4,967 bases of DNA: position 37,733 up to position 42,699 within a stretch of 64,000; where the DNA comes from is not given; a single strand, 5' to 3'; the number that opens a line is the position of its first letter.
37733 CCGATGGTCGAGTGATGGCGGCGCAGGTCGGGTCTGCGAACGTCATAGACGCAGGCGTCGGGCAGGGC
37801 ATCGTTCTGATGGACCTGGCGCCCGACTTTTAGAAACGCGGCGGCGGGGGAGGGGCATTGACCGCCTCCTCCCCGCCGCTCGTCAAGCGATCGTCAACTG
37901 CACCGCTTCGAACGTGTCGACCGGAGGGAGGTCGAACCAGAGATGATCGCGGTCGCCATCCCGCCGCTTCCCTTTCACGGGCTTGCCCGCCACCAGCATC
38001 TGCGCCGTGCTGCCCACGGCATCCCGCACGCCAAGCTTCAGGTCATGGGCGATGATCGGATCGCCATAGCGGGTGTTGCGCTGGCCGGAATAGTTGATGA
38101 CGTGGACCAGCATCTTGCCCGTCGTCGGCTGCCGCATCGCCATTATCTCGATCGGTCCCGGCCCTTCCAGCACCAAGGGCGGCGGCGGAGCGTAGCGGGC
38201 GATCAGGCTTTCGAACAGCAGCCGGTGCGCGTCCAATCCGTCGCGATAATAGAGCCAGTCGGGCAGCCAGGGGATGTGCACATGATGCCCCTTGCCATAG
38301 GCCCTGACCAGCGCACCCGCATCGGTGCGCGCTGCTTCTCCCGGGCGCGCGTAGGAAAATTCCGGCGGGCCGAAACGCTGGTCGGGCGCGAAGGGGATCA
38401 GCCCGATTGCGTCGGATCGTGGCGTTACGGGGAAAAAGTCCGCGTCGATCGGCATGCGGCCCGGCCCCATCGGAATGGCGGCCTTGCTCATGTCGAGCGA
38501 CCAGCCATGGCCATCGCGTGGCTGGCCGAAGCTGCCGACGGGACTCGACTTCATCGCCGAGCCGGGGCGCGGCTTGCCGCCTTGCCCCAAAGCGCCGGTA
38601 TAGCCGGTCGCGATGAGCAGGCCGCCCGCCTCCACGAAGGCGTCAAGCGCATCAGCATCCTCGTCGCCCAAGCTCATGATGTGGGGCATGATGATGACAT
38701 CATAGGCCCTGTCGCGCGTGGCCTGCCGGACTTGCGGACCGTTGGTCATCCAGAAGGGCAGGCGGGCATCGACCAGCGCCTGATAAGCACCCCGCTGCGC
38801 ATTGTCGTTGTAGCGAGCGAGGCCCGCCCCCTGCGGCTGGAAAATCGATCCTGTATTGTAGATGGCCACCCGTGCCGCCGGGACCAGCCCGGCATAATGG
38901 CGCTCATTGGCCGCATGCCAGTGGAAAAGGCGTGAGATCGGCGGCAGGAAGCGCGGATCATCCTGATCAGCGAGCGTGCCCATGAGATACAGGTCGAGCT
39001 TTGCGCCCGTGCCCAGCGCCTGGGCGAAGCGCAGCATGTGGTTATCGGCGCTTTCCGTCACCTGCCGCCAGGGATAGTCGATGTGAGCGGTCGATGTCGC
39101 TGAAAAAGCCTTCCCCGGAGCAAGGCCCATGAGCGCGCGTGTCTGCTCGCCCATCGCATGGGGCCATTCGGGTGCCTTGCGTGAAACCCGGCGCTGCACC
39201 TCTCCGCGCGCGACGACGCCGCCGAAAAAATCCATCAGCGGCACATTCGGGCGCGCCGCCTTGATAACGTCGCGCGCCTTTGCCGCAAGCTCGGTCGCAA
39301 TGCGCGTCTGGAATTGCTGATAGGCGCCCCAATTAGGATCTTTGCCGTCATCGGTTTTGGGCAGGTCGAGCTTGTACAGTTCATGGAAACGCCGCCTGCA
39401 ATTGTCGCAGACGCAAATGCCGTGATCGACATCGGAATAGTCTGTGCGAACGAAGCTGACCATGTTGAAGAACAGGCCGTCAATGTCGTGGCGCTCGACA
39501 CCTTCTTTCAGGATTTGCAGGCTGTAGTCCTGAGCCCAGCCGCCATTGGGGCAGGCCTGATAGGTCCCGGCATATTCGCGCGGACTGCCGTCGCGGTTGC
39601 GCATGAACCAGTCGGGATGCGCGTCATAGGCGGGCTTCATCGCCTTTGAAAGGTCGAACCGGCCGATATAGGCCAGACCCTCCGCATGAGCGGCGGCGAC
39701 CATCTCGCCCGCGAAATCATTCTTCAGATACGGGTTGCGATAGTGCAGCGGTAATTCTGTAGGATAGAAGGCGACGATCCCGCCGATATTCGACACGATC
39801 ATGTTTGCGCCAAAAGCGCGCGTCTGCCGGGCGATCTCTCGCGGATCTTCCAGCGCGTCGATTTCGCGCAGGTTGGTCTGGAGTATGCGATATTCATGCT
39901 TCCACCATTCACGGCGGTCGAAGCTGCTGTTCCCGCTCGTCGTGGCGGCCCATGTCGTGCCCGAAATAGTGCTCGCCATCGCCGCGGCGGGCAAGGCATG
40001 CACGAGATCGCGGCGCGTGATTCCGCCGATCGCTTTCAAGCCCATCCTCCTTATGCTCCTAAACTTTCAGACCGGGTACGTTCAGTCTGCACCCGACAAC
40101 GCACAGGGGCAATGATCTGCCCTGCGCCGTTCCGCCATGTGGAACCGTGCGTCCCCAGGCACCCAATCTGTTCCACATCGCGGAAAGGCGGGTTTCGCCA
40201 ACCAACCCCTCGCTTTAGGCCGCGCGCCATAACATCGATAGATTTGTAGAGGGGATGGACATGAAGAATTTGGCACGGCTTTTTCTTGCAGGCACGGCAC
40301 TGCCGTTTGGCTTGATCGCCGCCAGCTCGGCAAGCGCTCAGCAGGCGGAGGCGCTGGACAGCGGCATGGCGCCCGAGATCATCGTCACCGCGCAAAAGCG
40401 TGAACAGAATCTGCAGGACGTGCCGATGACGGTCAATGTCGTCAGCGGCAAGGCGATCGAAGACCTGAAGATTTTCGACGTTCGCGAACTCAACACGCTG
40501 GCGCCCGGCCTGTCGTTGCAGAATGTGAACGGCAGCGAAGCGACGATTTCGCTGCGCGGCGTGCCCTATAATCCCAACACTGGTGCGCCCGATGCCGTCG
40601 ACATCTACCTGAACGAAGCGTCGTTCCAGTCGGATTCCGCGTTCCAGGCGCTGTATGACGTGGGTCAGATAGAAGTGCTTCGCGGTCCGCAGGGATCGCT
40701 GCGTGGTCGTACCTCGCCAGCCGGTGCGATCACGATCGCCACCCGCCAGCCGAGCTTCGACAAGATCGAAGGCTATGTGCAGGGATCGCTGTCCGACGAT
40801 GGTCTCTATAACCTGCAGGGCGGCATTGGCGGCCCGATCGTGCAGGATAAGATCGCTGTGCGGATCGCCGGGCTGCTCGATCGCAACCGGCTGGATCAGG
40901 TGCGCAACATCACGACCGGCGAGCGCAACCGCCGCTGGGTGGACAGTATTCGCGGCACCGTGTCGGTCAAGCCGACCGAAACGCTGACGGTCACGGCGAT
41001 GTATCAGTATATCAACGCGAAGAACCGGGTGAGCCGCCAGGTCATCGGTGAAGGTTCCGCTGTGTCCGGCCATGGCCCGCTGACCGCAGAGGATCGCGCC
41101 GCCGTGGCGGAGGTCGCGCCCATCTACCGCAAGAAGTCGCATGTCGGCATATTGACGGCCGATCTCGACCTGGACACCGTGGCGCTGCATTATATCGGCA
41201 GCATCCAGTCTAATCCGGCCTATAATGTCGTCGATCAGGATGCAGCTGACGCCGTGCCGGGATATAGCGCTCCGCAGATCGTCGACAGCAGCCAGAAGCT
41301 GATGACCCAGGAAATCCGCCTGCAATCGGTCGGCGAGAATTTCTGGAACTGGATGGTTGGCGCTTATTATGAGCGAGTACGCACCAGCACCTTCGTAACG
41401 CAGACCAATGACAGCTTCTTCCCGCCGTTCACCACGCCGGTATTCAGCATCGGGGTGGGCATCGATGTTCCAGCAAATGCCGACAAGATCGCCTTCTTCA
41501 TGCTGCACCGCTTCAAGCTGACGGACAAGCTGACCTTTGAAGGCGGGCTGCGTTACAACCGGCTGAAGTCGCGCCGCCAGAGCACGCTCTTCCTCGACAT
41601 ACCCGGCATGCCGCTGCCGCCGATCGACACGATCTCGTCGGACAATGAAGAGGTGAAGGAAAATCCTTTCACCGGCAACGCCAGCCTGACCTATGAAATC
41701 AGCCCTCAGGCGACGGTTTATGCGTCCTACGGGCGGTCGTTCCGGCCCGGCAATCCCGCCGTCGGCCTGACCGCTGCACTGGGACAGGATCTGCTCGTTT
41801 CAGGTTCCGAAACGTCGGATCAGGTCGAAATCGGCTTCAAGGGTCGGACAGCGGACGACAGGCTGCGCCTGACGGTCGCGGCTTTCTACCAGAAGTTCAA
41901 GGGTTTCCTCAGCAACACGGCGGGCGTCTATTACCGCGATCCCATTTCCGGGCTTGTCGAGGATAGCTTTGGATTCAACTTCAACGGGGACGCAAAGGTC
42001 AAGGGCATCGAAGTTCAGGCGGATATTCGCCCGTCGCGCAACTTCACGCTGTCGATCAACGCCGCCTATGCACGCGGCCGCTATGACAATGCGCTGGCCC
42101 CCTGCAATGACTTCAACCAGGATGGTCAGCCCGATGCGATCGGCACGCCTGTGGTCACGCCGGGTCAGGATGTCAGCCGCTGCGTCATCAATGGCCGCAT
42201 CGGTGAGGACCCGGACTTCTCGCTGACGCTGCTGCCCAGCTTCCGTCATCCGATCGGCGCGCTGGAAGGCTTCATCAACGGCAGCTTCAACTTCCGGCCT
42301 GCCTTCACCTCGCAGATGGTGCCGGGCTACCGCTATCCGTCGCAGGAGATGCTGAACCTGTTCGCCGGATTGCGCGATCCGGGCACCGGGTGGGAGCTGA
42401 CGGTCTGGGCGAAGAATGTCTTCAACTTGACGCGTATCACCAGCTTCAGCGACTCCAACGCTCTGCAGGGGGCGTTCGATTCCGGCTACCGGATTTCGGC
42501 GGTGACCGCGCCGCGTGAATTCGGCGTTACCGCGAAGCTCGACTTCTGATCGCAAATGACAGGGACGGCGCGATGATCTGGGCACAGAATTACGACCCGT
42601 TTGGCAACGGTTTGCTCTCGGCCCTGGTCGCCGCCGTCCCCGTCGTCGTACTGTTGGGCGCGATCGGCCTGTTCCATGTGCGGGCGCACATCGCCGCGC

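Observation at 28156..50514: Candidate undescribed glycoside-utilisation system feeding a glycerate pathway that lacks Gcl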

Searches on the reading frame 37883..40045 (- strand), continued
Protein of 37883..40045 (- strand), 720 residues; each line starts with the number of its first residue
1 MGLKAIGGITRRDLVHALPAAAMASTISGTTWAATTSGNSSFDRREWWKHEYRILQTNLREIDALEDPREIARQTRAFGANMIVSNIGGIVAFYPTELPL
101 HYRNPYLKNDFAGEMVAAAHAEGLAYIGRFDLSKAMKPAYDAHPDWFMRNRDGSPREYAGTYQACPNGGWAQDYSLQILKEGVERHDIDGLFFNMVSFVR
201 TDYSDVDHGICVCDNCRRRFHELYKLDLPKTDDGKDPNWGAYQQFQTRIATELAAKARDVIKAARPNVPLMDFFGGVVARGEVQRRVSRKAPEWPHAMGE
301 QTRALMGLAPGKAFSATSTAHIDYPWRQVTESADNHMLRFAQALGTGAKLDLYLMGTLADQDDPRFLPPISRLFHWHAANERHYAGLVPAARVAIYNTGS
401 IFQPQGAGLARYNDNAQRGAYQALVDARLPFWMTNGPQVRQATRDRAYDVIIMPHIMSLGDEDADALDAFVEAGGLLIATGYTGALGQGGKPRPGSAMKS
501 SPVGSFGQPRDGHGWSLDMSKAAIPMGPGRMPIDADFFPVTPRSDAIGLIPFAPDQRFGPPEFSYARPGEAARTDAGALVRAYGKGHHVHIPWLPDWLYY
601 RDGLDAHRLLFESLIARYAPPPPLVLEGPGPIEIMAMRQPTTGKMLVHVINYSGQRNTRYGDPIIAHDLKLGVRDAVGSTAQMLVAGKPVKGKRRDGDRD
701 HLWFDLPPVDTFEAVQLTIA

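Call 86: search_protein_representatives(protein=window:37883-40045:-)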
Query: 720 residues. Proteins with E-value up to 0.001 (for the whole library): 2263; up to 1e-10: 983; up to 1e-30: 290. The best 150 are listed.
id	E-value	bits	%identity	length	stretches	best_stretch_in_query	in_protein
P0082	4.3e-233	792.4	52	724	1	20-717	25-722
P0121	1.9e-176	605.1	44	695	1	46-716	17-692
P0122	3.2e-142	491.9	39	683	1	46-715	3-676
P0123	6.8e-123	428.0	37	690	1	45-715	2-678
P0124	9.5e-117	407.7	49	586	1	42-436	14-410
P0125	1.2e-106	374.3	51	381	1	337-717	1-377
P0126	3.9e-103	362.7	36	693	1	45-684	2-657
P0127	8.4e-99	348.4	35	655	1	55-716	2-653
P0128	2.2e-96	340.4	34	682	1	46-671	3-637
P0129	2.9e-96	340.0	57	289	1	298-576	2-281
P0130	1.0e-95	338.2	43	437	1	287-717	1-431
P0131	6.1e-95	335.6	33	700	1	45-673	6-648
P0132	3.0e-93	330.0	32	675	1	46-698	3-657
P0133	1.5e-86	307.9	32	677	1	47-718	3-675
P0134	1.8e-86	307.6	33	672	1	46-717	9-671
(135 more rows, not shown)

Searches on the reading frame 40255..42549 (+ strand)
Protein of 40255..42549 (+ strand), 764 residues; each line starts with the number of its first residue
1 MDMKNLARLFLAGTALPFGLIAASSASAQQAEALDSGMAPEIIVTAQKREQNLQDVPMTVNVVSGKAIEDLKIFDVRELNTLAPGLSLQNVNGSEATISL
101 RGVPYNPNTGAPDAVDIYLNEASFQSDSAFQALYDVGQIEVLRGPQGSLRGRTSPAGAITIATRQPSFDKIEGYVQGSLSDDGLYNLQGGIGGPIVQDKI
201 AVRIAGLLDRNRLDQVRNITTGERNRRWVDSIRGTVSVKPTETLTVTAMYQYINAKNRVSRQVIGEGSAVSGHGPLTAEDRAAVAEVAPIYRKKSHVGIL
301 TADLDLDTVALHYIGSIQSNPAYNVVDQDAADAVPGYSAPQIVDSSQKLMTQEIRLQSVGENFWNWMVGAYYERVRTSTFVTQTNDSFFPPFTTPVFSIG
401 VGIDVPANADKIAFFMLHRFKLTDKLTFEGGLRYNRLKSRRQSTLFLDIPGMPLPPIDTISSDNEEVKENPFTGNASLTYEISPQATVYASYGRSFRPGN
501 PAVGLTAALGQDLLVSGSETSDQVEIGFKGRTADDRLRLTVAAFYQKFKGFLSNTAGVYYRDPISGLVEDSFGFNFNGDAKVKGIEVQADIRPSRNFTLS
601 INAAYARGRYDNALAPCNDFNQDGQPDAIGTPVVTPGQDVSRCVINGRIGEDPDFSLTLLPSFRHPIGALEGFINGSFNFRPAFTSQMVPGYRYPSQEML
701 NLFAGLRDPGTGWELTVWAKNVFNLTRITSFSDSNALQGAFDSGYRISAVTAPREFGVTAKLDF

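Call 4: search_protein_families(library=pfam, proteins=[window:40255-42549:+])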
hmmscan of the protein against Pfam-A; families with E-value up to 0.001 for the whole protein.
window:40255-42549:+ (764 aa): 2 families
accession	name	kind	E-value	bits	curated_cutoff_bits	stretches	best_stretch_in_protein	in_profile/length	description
PF00593.30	TonB_dep_Rec_b-barrel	-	2.1e-35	123.9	27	1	300-722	63-436/436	TonB dependent receptor-like, beta-barrel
PF07715.20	Plug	-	5.9e-12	46.5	23.9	1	53-158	2-107/107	TonB-dependent Receptor Plug Domain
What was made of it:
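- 40261..42549 (+): TonB-dependent receptor; absent at this position in the three closest sister genomes. Pfam Plug plus TBDR barrel (call 4).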

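Call 7: search_protein_families(library=ncbifam, proteins=[window:40255-42549:+], max_evalue=0.00001)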
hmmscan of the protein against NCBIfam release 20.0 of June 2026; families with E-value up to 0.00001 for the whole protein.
window:40255-42549:+ (764 aa): 15 families
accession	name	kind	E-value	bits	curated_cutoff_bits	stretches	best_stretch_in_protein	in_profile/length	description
TIGR01783.1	TonB-siderophor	subfamily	1.5e-34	119.6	223.5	2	55-207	1-151/649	TonB-dependent siderophore receptor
TIGR01785.1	TonB-hemin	subfamily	2.5e-26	92.3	316.85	1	41-610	3-563/677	TonB-dependent heme/hemoglobin receptor family protein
TIGR01786.1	TonB-hemlactrns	subfamily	8.1e-17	60.8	323.75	1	403-611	384-590/719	TonB-dependent hemoglobin/transferrin/lactoferrin family receptor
TIGR01779.1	TonB-B12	equivalog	6e-16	58.1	599.7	2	20-168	13-158/614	TonB-dependent vitamin B12 receptor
NF007349.0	PRK09840.1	equivalog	9.7e-12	43.7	686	0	114-170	126-181/760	catecholate siderophore receptor Fiu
NF053590.1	TonB_dep_TOL0244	equivalog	5.2e-11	41.9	645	0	44-166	15-142/604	TOL_0244 family TonB-dependent receptor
NF010011.0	PRK13484.1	equivalog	9.9e-11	40.6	1197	0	38-250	29-247/682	IreA family TonB-dependent siderophore receptor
NF010010.0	PRK13483.1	equivalog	1.4e-10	39.8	927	1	22-246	17-246/660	ligand-gated channel protein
NF007478.2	PRK10064.1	equivalog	2.7e-10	39.1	745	1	24-252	16-257/663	catecholate siderophore receptor CirA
NF007465.0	PRK10044.1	equivalog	8.1e-10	37.5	803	1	24-215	47-238/726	ferrichrome porin FhuA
NF010038.0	PRK13513.1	equivalog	1.8e-09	36.7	942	1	18-220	13-226/659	ligand-gated channel protein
NF049960.1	siderphRecptFauA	equivalog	2.4e-09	36.2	900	0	39-167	60-185/727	TonB-dependent alcaligin siderophore receptor FauA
NF047944.1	FoxamRcptFoxA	equivalog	6.1e-09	34.7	1300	1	25-209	21-208/697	ferrioxamine B receptor FoxA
NF010650.0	PRK14049.1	equivalog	1.4e-08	33.4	904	0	460-605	471-601/729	ferrioxamine B receptor precursor protein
NF007447.0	PRK10003.1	equivalog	9.6e-08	30.8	666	0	41-180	64-200/727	ferric-rhodotorulic acid/ferric-coprogen receptor FhuE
